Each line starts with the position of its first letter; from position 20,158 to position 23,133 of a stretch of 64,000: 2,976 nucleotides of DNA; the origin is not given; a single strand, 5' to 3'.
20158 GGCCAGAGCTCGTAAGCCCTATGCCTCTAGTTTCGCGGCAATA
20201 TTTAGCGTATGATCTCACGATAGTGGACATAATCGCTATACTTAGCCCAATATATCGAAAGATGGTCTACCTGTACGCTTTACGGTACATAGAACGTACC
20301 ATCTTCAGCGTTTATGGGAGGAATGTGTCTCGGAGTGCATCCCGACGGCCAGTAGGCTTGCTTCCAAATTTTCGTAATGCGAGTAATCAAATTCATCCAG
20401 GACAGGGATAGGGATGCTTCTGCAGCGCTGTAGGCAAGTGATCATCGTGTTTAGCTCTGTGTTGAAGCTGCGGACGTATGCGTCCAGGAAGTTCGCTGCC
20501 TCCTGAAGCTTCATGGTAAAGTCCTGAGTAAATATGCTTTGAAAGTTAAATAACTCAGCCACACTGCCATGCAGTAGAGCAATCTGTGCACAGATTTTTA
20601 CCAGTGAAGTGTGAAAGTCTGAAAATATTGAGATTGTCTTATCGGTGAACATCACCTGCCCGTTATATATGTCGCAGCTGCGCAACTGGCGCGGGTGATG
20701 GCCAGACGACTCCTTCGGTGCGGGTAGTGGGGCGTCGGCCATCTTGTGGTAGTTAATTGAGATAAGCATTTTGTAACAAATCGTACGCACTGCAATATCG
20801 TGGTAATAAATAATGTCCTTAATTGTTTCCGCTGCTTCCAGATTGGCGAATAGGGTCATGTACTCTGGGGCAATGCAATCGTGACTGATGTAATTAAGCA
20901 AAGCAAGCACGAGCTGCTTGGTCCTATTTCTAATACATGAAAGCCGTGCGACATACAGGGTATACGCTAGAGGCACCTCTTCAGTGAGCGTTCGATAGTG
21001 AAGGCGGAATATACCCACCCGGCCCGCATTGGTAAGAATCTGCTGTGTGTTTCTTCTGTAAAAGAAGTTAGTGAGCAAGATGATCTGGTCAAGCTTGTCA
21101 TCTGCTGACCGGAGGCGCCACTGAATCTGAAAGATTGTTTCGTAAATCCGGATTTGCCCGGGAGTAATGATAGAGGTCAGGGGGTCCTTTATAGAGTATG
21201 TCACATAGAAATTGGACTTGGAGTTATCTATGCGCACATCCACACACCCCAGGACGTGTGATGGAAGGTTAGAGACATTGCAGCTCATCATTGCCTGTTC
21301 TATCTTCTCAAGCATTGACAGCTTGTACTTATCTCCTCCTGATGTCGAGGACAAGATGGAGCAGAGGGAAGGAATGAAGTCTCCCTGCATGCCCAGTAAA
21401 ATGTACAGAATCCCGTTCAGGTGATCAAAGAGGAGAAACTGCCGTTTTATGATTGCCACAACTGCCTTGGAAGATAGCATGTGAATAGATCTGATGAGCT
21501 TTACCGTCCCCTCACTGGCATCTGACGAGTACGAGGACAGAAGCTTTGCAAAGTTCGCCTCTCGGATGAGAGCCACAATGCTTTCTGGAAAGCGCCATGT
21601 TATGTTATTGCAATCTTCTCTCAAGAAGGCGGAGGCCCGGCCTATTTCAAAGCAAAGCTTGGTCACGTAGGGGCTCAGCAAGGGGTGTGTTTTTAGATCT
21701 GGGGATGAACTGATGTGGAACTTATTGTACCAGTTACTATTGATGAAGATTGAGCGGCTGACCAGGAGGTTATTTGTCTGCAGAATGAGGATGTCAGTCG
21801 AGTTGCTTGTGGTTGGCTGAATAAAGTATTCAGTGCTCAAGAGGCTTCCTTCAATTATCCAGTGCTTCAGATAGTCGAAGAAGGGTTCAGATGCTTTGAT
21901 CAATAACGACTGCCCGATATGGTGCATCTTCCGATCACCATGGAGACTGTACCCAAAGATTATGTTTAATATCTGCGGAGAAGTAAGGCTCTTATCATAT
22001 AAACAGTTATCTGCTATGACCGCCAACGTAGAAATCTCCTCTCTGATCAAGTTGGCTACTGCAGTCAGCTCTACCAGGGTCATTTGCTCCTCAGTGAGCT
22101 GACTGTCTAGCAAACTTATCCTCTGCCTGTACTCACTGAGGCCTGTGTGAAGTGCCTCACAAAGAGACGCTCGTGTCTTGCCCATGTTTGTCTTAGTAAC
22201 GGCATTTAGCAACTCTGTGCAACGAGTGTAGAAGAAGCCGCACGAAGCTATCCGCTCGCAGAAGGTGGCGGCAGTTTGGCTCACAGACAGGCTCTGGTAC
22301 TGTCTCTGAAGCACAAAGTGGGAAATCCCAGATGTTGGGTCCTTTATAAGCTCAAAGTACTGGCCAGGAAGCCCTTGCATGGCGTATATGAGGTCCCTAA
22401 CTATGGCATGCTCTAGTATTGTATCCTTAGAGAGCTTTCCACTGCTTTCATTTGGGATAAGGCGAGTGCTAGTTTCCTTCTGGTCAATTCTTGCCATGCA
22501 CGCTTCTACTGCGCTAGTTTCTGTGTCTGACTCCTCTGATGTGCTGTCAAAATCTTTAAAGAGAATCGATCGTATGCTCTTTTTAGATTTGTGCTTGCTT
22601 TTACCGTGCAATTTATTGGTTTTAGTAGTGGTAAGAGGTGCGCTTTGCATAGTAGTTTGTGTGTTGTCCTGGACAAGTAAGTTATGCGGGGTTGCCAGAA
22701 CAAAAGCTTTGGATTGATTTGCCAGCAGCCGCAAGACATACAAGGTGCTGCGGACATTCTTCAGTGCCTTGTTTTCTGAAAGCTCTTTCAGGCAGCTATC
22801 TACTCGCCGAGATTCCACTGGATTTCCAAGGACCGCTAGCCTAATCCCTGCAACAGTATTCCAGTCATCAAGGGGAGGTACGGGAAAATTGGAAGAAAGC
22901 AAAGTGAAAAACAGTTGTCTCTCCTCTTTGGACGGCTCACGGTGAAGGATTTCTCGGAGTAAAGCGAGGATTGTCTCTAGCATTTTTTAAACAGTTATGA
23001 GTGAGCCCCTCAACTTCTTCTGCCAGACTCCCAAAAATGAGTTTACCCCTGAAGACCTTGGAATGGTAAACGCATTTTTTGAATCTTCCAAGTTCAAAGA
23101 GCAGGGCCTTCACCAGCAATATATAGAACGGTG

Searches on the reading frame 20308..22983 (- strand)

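Call 63: search_protein_families(library=pfam, proteins=[window:20308-22983:-], max_evalue=0.001)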
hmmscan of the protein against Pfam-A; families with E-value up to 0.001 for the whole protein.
window:20308-22983:- (892 aa): 3 families
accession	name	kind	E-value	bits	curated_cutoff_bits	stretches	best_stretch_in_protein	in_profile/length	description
PF17681.6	GCP_N_terminal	-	7.6e-35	121.3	29.4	1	195-511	1-293/297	Gamma tubulin complex component N-terminal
PF04130.18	GCP_C_terminal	-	9.8e-17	61.8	25.8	1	518-744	1-217/309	Gamma tubulin complex component C-terminal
PF20685.2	GCP5-Mod21_C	-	0.00039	21.1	27.4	0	189-249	2-59/69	Gamma-Tubulin ring complex non-core subunit mod21, C-terminal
